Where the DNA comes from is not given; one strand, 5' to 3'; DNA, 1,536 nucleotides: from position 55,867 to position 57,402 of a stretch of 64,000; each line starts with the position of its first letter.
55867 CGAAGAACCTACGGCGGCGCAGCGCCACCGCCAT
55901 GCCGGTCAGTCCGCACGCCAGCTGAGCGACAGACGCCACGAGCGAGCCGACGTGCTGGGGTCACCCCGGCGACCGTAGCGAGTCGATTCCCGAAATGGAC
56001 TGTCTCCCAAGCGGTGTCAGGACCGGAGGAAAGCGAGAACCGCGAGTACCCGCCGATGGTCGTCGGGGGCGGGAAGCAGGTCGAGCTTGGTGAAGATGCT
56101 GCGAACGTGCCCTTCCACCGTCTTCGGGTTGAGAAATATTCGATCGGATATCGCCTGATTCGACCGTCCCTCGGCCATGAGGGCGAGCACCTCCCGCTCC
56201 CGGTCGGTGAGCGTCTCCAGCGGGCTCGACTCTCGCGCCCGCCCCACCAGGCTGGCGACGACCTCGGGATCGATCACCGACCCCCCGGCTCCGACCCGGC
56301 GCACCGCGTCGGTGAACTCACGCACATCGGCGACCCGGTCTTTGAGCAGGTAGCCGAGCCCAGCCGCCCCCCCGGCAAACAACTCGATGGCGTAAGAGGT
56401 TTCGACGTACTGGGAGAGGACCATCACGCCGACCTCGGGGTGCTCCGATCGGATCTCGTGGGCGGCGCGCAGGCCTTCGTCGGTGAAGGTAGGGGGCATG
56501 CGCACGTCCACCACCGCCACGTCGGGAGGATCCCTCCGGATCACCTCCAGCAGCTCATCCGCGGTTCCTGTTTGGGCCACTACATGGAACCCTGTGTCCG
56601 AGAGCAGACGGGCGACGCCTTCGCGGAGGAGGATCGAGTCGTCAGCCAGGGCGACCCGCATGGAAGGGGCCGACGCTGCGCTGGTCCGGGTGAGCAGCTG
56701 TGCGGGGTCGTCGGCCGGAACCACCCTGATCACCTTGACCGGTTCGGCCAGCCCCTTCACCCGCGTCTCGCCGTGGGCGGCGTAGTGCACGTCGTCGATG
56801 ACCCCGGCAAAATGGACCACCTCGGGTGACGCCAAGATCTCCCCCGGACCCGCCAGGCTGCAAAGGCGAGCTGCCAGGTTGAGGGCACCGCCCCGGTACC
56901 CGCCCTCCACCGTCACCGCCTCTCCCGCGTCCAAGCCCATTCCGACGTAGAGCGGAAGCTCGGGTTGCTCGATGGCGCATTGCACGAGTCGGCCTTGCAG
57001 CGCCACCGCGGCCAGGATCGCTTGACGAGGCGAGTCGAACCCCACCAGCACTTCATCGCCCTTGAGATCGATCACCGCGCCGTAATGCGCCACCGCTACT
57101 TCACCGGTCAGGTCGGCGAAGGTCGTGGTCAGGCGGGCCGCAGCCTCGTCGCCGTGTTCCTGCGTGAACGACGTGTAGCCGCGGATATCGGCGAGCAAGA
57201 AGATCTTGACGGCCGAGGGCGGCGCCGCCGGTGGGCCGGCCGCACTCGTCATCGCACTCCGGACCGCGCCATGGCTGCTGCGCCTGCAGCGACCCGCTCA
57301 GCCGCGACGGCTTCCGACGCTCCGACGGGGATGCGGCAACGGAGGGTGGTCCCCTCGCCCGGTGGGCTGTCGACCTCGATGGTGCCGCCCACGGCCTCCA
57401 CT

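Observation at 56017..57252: A cyclase homology domain is fused directly to the N-terminus of a NarL/LuxR response regulator (CYC-REC-HTH)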

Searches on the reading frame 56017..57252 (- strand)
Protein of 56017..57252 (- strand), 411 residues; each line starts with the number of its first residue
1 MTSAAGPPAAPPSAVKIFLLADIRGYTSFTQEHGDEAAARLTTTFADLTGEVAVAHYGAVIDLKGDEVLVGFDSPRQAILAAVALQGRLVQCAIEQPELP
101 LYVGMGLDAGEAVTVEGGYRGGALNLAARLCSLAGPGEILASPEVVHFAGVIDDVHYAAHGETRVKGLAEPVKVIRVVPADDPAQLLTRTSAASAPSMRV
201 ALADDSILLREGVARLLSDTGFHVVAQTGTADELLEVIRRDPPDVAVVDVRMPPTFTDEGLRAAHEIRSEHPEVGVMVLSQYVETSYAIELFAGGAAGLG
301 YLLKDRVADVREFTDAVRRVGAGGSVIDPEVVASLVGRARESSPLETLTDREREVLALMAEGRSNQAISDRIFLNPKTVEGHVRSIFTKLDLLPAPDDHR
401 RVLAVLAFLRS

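Call 3: search_protein_families(library=pfam, proteins=[window:56017-57252:-], max_evalue=1)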
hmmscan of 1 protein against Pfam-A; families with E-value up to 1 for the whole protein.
window:56017-57252:- (411 aa): 4 families
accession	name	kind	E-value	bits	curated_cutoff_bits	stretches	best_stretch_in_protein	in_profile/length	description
PF00072.30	Response_reg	-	1.1e-15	58.1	30.2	1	200-305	1-100/111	Response regulator receiver domain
PF00196.25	GerE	-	8e-14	51.5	23.5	1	347-391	2-46/57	Bacterial regulatory proteins, luxR family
PF08281.18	Sigma70_r4_2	-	0.012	15.7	25.7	1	345-383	8-47/54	Sigma-70, region 4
PF00211.25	Guanylate_cyc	-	0.044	13.8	21.9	1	19-167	12-172/183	Adenylate and Guanylate cyclase catalytic domain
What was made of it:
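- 56293..56661 (-): Receiver domain, residues 198-320. Key residues: D204/D205, phospho-acceptor D249, S280, Y301, K304. Pfam Response_reg E 1.1e-15 (call 3).
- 56020..56229 (-): LuxR/GerE helix-turn-helix output domain with the conserved C-terminal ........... tail, residues ~342-411. Pfam GerE E 8e-14 (call 3).
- On Class III nucleotidyl cyclase (CHD): Caveat: Pfam PF00211 scores only 13.8 bits against a 21.9-bit gathering score (call 3).
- Checked: Pfam finds Response_reg at 200-305 (E 1.1e-15) and GerE at 347-391 (E 8e-14) (call 3). Pfam Guanylate_cyc covers 19-167 but only at E 0.044 and 13.8 bits, below the 21.9-bit gathering score (call 3).
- The CHD is divergent (Pfam 13.8 bits, below the 21.9-bit gathering score, call 3).
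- Tried and rejected: PF00211 was sub-threshold (call 3).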

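Call 4: search_protein_families(library=ncbifam, proteins=[window:56017-57252:-], max_evalue=1)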
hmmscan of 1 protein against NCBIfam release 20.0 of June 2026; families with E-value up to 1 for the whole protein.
window:56017-57252:- (411 aa): 71 families (the best 25 are shown)
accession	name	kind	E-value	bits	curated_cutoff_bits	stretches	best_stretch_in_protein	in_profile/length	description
NF047785.1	respo_reg_MadR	equivalog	1.6e-34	119.1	300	1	198-391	1-192/209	MadR family response regulator transcription factor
NF052445.1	RespRegMctR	equivalog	8.7e-26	90.6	300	1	198-393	2-190/205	two-component system response regulator MctR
NF007018.1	PRK09483.1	equivalog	1.8e-22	80.1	280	1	199-392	3-193/217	UvrY/SirA/GacA family response regulator transcription factor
NF011896.0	PRK15369.1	equivalog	6.3e-22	78.2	242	1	198-392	4-194/211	two component system response regulator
NF007935.0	PRK10651.1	equivalog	8.9e-21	74.1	250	1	198-392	7-200/216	two-component system response regulator NarL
NF007708.0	PRK10403.1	equivalog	1.1e-20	74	343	1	195-392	4-198/215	nitrate/nitrite response regulator protein NarP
NF007685.0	PRK10360.1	equivalog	1.8e-15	57.2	258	1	199-392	3-182/196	response regulator transcription factor UhpA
NF007403.0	PRK09935.1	equivalog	5.7e-14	52.2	271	1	202-392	8-194/210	fimbria biosynthesis transcriptional regulator FimZ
NF006900.1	PRK09390.1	equivalog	2.8e-12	46.6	255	1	199-391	6-186/203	response regulator FixJ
TIGR01818.1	ntrC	equivalog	3.3e-09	36.1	558.6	1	202-304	3-99/463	nitrogen regulation protein NR(I)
NF045505.1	RR_RssB_Pseudo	equivalog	6.3e-09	35.3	700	1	196-319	4-120/394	two-component system response regulator RssB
NF001965.0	PRK00742.1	subfamily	1.1e-08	34.7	293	1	197-306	3-109/357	chemotaxis-specific protein-glutamate methyltransferase CheB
NF008469.0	PRK11361.1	equivalog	1.5e-08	33.8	714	1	197-305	4-106/461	acetoacetate metabolism transcriptional regulator AtoC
NF040749.1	tetrathio_RR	equivalog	4.5e-08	33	290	1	201-390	3-176/191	tetrathionate respiration response regulator TtrR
NF041830.1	RR_TF_ErdR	exception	1e-07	31.9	390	1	202-391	6-194/213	response regulator transcription factor ErdR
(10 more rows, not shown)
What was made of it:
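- On Class III nucleotidyl cyclase (CHD): NCBIfam LipJ cyclase region 1e-6 (call 4).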

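Call 5: search_solved_structures(query=window:56020-57252:-, max_evalue=0.01, show_alignments=3)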
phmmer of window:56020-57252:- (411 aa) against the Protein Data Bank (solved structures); distinct sequences matched with E-value up to 0.01: 80 (the best 60 are shown).
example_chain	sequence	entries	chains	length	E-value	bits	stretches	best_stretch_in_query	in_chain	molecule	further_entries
3c3w_A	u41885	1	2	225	3.1e-26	95.5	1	198-392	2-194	TWO COMPONENT TRANSCRIPTIONAL REGULATORY PROTEIN DEVR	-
5hev_A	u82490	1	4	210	3.2e-22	82.3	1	198-392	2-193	Response regulator protein VraR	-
7ve6_A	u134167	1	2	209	4.1e-22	81.9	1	198-392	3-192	Response regulator protein VraR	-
4gvp_A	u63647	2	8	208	4.8e-22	81.7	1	198-392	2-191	Response regulator protein vraR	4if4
4ldz_A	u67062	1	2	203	6.6e-17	64.8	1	198-392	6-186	Transcriptional regulatory protein DesR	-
4zmr_A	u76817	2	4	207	5.1e-16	61.9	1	197-392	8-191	Response regulator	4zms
4hye_A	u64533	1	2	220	5.5e-16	61.7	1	196-392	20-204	Response regulator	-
1a04_A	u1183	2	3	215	7.9e-14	54.7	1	199-392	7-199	NITRATE/NITRITE RESPONSE REGULATOR PROTEIN NARL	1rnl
4yn8_A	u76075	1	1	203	1.2e-13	54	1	197-391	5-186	Response regulator ChrA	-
3eul_A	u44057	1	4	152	6.8e-13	51.6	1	196-340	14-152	POSSIBLE NITRATE/NITRITE RESPONSE TRANSCRIPTIONAL REGULATORY PROTEIN NARL (DNA-binding res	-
5d0g_A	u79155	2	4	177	7.4e-12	48.2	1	17-183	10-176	Cyclase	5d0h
3cz5_A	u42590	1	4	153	1.1e-11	47.5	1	196-336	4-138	Two-component response regulator, LuxR family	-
4wp3_A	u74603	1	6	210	1.8e-11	46.9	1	12-183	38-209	Ma1120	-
4wp9_A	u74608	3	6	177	2.4e-11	46.5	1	17-183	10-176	Ma1120 | Cyclase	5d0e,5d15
3mr7_A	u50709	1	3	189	9.8e-11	44.5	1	18-183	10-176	Adenylate/guanylate cyclase/hydrolase, alpha/beta fold family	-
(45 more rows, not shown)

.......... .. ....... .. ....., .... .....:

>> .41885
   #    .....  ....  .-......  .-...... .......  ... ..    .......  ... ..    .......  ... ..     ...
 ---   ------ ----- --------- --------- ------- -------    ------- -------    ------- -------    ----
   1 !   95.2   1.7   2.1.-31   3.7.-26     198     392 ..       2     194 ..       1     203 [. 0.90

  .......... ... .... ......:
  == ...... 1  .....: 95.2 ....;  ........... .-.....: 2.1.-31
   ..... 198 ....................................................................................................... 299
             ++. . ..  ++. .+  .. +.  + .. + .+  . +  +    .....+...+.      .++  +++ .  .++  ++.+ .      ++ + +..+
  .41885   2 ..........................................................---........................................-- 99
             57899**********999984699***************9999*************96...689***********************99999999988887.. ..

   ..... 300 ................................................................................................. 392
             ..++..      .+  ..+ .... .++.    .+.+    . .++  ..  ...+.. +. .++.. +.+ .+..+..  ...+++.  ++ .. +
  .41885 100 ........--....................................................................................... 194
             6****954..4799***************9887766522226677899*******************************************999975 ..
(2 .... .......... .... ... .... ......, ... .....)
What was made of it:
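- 56293..56661 (-): DevR, VraR and LiaR are the best solved relatives (call 5).
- On NarL/FixJ (LuxR-type) response regulators: Full-length alignment to DevR, VraR, LiaR and NarL (call 5).
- Closest known: DevR/DosR, VraR, LiaR, DesR. Same: The REC-HTH half aligns end to end with DevR at E 3e-26 (call 5).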

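Call 7: find_homologous_proteins(query=window:56020-57252:-, max_evalue=0.00001)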
Query window:56020-57252:- (411 aa): 7984 proteins with E <= 0.00001 among 8000 candidates; the best 120 are listed.
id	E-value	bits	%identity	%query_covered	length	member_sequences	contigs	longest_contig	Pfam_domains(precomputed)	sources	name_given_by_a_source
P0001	7.2e-257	870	99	100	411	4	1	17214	PF00196.26,PF00072.31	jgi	jgi:DNA-binding NarL/FixJ family response regulator/class 3 adenylate cyclase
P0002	1.4e-204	697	78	100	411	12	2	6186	PF00196.26,PF08281.19,PF00072.31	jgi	jgi:DNA-binding NarL/FixJ family response regulator/class 3 adenylate cyclase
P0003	4.8e-203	692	81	98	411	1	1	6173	PF00196.26,PF00072.31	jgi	jgi:DNA-binding NarL/FixJ family response regulator/class 3 adenylate cyclase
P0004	1.0e-186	639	74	97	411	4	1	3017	PF00196.26,PF00211.26,PF00072.31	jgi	jgi:DNA-binding NarL/FixJ family response regulator/class 3 adenylate cyclase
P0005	2.2e-185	634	73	98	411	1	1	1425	PF00196.26,PF00211.26,PF00072.31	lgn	-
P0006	1.8e-183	628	71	99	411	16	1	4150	PF00196.26,PF00072.31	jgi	jgi:DNA-binding NarL/FixJ family response regulator/class 3 adenylate cyclase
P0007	2.2e-182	624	72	98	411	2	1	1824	PF00196.26,PF00072.31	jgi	jgi:DNA-binding NarL/FixJ family response regulator/class 3 adenylate cyclase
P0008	6.3e-182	623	71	100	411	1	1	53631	PF00196.26,PF00211.26,PF00072.31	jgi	jgi:DNA-binding NarL/FixJ family response regulator/class 3 adenylate cyclase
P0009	9.2e-182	622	72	98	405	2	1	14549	PF00196.26,PF00211.26,PF00072.31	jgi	jgi:DNA-binding NarL/FixJ family response regulator/class 3 adenylate cyclase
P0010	6.6e-181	619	72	97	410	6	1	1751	PF00196.26,PF08281.19,PF00072.31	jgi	jgi:DNA-binding NarL/FixJ family response regulator/class 3 adenylate cyclase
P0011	8.7e-181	619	72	97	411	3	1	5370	PF00196.26,PF00072.31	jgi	jgi:DNA-binding NarL/FixJ family response regulator/class 3 adenylate cyclase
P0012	3.8e-180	617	72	97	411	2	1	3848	PF00196.26,PF00072.31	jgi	jgi:DNA-binding NarL/FixJ family response regulator/class 3 adenylate cyclase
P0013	2.5e-179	614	70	100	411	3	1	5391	PF00196.26,PF00072.31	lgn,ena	-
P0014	4.0e-179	614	72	98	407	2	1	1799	PF00196.26,PF00072.31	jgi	jgi:DNA-binding NarL/FixJ family response regulator/class 3 adenylate cyclase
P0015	5.0e-177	607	73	97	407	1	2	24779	PF00196.26,PF08281.19,PF00072.31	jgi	jgi:DNA-binding NarL/FixJ family response regulator/class 3 adenylate cyclase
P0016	3.2e-176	604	71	97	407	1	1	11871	PF00196.26,PF00211.26,PF00072.31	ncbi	-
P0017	5.4e-176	603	72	96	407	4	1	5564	PF00196.26,PF00211.26,PF00072.31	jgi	jgi:DNA-binding NarL/FixJ family response regulator/class 3 adenylate cyclase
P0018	8.8e-176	603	72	96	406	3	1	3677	PF00196.26,PF00211.26,PF00072.31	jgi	jgi:DNA-binding NarL/FixJ family response regulator/class 3 adenylate cyclase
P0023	6.6e-175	600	72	97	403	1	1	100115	PF00196.26,PF00211.26,PF00072.31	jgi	jgi:DNA-binding NarL/FixJ family response regulator/class 3 adenylate cyclase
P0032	1.3e-171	589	71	96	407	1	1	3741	PF00196.26,PF00211.26,PF00072.31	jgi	jgi:DNA-binding NarL/FixJ family response regulator/class 3 adenylate cyclase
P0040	5.6e-170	584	69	97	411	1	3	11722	PF00196.26,PF00211.26,PF00072.31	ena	-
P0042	2.1e-169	582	69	97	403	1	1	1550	PF00196.26,PF00211.26,PF00072.31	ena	-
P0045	1.2e-167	576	67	97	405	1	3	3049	PF00196.26,PF00211.26,PF00072.31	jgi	jgi:DNA-binding NarL/FixJ family response regulator/class 3 adenylate cyclase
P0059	2.7e-157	542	65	97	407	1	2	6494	PF00196.26,PF00072.31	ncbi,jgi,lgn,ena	-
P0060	5.8e-157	541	65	97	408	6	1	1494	PF00196.26,PF00211.26,PF00072.31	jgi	jgi:serine/threonine-protein kinase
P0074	1.6e-154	533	63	98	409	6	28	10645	PF00196.26,PF00211.26,PF00072.31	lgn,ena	-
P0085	8.5e-154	530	63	98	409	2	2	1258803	PF00196.26,PF00072.31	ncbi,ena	-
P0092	8.6e-153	527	62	99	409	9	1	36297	PF00196.26,PF00072.31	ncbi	ncbi:MAG: response regulator [Nocardioidaceae bacterium]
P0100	9.1e-152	524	63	97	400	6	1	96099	PF00196.26,PF00072.31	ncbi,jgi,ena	-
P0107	1.5e-150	520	63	97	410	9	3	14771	PF00196.26,PF00072.31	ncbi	ncbi:MAG: LuxR C-terminal-related transcriptional regulator [Nocardioidaceae bacterium]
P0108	3.1e-150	519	62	97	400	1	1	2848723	PF00196.26,PF00072.31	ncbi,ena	-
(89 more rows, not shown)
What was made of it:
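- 56017..57252 (-): CHD-REC-HTH response regulator gene, 411 codons plus stop, intact. 99% identical to P0001, and part of a family of at least 120 clusters (call 7).
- On Class III nucleotidyl cyclase (CHD): It is recorded for 14 of the 120 listed relatives (call 7).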

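Call 10: find_encoding_contigs(protein=P0001, flank=8000, max_places=3)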
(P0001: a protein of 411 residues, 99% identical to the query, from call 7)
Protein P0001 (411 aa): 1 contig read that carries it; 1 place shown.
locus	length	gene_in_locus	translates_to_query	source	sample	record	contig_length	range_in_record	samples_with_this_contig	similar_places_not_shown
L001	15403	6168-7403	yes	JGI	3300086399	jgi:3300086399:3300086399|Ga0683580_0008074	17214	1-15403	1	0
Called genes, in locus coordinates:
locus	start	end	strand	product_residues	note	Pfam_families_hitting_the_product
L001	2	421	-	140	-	?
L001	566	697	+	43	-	-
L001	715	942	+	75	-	-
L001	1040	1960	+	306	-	PF02126:PTE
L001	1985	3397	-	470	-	PF23381:Beta-prop_IFT122_1st (faint), PF08450:SGL (faint), PF22494:choice_anch_I (faint), PF25174:Beta-prop_THOC3, PF10282:Lactonase, PF21783:YNCE (weak)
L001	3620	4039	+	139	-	PF00072:Response_reg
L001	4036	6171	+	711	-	PF01590:GAF (weak), PF13185:GAF_2 (weak), PF07730:HisKA_3, PF02518:HATPase_c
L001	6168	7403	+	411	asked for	PF00072:Response_reg, PF00196:GerE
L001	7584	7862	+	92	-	-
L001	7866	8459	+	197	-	PF01872:RibD_C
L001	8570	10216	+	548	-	PF02518:HATPase_c, PF13581:HATPase_c_2 (weak)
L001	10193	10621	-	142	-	-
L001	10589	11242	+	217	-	PF00072:Response_reg, PF00196:GerE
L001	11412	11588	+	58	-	PF04964:Flp_Fap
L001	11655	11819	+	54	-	PF04964:Flp_Fap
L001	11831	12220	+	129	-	PF07811:TadE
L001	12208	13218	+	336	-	PF13400:Tad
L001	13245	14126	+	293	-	PF16976:RcpC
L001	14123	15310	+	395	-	PF01656:CbiA, PF10609:ParA, PF13614:AAA_31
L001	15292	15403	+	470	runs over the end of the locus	PF00437:T2SSE, PF27713:UCP018868 (weak)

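Call 11: find_encoding_contigs(protein=P0108, flank=8000, max_places=2)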
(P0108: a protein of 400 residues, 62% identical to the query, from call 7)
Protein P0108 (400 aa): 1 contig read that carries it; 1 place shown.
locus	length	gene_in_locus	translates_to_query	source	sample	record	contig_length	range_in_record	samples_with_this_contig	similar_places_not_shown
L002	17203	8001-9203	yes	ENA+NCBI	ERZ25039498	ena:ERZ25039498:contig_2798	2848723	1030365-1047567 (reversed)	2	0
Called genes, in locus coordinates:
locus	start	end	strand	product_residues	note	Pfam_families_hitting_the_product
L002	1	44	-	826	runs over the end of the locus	PF00133:tRNA-synt_1, PF09334:tRNA-synt_1g, PF13603:tRNA-synt_1_2, PF00133:tRNA-synt_1, PF08264:Anticodon_1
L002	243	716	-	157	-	PF12802:MarR_2, PF01047:MarR (weak)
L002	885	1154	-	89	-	-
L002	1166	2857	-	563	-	PF00474:SSF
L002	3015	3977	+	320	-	PF01073:3Beta_HSD, PF01370:Epimerase, PF02719:Polysacc_synt_2, PF04321:RmlD_sub_bind, PF08659:KR (faint), PF16363:GDP_Man_Dehyd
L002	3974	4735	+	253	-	PF23441:SDR (weak), PF00106:adh_short, PF01370:Epimerase (weak), PF08659:KR, PF13561:adh_short_C2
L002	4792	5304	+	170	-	PF11181:YflT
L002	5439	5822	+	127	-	PF00072:Response_reg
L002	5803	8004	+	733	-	PF07730:HisKA_3, PF02518:HATPase_c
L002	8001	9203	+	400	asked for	PF00072:Response_reg, PF00196:GerE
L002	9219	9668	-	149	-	-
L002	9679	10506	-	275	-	PF00264:Tyrosinase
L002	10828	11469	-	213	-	PF00300:His_Phos_1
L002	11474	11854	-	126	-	PF02410:RsfS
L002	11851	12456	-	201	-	PF01467:CTP_transf_like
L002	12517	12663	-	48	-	-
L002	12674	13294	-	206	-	PF01066:CDP-OH_P_transf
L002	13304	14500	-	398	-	PF06224:AlkZ-like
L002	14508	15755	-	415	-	PF00171:Aldedh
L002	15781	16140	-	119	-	-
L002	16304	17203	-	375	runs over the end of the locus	PF00696:AA_kinase, PF01472:PUA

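Call 19: find_related_loci(query=A1, collection=genome_contigs, flank=6000)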
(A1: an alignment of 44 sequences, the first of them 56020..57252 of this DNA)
Query A1 (411 aa) in genome_contigs; peptide patterns used: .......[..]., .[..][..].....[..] (x = any residue, [..] = any of these).
360 stretches matched a pattern; 331 encode a relative of the query (tblastn E <= 1e-3); the best 80 are kept; 80 distinct loci.
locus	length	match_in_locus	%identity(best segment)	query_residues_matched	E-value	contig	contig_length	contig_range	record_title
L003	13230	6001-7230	79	1-411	0e+0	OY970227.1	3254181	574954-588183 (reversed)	MAG: uncultured Acidimicrobiia bacterium isolate MFD06229.bin.1.171 genome assembly, chromosome: 1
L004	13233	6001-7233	79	1-411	0e+0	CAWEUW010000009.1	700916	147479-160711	MAG: uncultured Acidimicrobiia bacterium isolate MFD05567.bin.2.61 genome assembly, contig: contig_29920, whole genome s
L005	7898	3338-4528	74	15-411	0e+0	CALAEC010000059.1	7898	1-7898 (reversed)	MAG TPA_asm: uncultured actinobacterium isolate ERR671918_bin.18_CONCOCT_v1.1_MAG genome assembly, contig: ERZ1756179.16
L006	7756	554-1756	71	12-411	0e+0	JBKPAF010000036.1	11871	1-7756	MAG: Actinomycetota bacterium isolate GB_HAYS_MAG_00013 GB_HAYS_000000085259, whole genome shotgun sequence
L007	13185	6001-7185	65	15-411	3e-169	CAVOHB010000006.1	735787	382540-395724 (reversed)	MAG: uncultured Actinomycetota bacterium isolate MFD00392.bin.1.411 genome assembly, contig: contig_4159, whole genome s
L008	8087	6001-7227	65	4-411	2e-168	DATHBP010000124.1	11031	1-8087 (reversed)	MAG TPA_asm: Nocardioidaceae bacterium isolate SMAG_U10719 k141_558984, whole genome shotgun sequence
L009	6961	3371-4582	64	7-411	5e-167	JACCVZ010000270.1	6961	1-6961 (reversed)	MAG: Nocardioidaceae bacterium isolate MGR_bin139 SD2897-2912_k127_3504915, whole genome shotgun sequence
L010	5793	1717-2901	66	15-411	7e-168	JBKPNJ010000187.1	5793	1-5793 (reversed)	MAG: Actinomycetota bacterium isolate GS_HAYS_MAG_00043 GS_HAYS_000000109066, whole genome shotgun sequence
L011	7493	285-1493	67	7-411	2e-167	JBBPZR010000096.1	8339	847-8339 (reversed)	MAG: Mycobacteriales bacterium isolate bin.58 bin.58_S5Ck141_246098_length_8339_cov_31.2769, whole genome shotgun sequen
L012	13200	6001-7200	63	7-409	4e-160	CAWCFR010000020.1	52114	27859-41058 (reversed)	MAG: uncultured Actinomycetota bacterium isolate MFD09368.bin.3.68 genome assembly, contig: contig_19725, whole genome s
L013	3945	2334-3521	63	14-411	8e-164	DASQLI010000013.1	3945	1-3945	MAG TPA_asm: Microlunatus sp. isolate SMAG_U11934 k141_1694390, whole genome shotgun sequence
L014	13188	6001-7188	64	15-411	6e-158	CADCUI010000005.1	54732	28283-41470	MAG: uncultured Nocardioidaceae bacterium isolate AVDCRST_MAG34 genome assembly, contig: NODE105, whole genome shotgun s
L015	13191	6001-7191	62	13-411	2e-157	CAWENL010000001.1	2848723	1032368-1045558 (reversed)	MAG: uncultured Actinomycetota bacterium isolate MFD02581.bin.1.69 genome assembly, contig: contig_2798, whole genome sh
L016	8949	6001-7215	63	11-411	5e-157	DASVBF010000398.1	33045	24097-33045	MAG TPA_asm: Nocardioidaceae bacterium isolate SMAG_U1972 k141_1041198, whole genome shotgun sequence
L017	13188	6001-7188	62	14-411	1e-155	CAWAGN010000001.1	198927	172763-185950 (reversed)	MAG: uncultured Actinomycetota bacterium isolate MFD02581.bin.1.105 genome assembly, contig: contig_10487, whole genome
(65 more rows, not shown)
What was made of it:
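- The fusion, with the same boundaries, recurs in at least 120 independent clusters and 34 genome loci (calls 7, 19). The closest genome relatives are long-read MAGs (call 19).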

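Call 23: search_protein_representatives(protein=window:56020-57252:-)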
Query: 411 residues. Proteins with E-value up to 0.001 (for the whole library): 134660; up to 1e-10: 31944; up to 1e-30: 2202. The best 150 are listed.
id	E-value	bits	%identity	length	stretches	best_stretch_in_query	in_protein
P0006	5.9e-184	627.8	71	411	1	7-411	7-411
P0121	4.1e-89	315.7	48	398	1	12-410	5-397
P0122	1.1e-86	307.6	50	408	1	18-411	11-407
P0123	4.5e-86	305.7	46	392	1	17-410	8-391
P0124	3.8e-85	302.6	56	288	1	124-410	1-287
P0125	2.8e-81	289.9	55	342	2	179-411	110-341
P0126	6.6e-81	288.6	46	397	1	18-409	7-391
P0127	2.5e-78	280.2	64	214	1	198-409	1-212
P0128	3.4e-78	279.7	86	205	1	254-405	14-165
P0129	3.6e-78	279.6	45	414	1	17-410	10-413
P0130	2.0e-76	273.9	58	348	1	170-410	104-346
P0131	2.5e-76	273.6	62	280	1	197-411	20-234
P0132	4.4e-76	272.8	46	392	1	45-411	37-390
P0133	5.5e-76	272.5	64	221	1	198-410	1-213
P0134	6.8e-76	272.2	64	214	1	198-410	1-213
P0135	1.1e-75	271.5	48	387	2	189-410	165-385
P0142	1.9e-72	260.8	65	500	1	209-410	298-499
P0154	2.1e-68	247.5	59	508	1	195-411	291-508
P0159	1.5e-66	241.4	46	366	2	192-410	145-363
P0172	2.7e-64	234.0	57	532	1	196-411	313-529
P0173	5.5e-64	233.0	39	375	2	5-199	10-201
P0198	8.1e-61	222.5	49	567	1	171-410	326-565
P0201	1.0e-60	222.2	38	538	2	193-411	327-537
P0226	1.0e-58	215.6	44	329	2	6-178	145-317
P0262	5.9e-56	206.5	49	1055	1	4-245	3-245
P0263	6.0e-56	206.5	58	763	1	10-197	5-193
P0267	1.3e-55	205.4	50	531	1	6-255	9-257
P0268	1.4e-55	205.3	60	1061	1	13-195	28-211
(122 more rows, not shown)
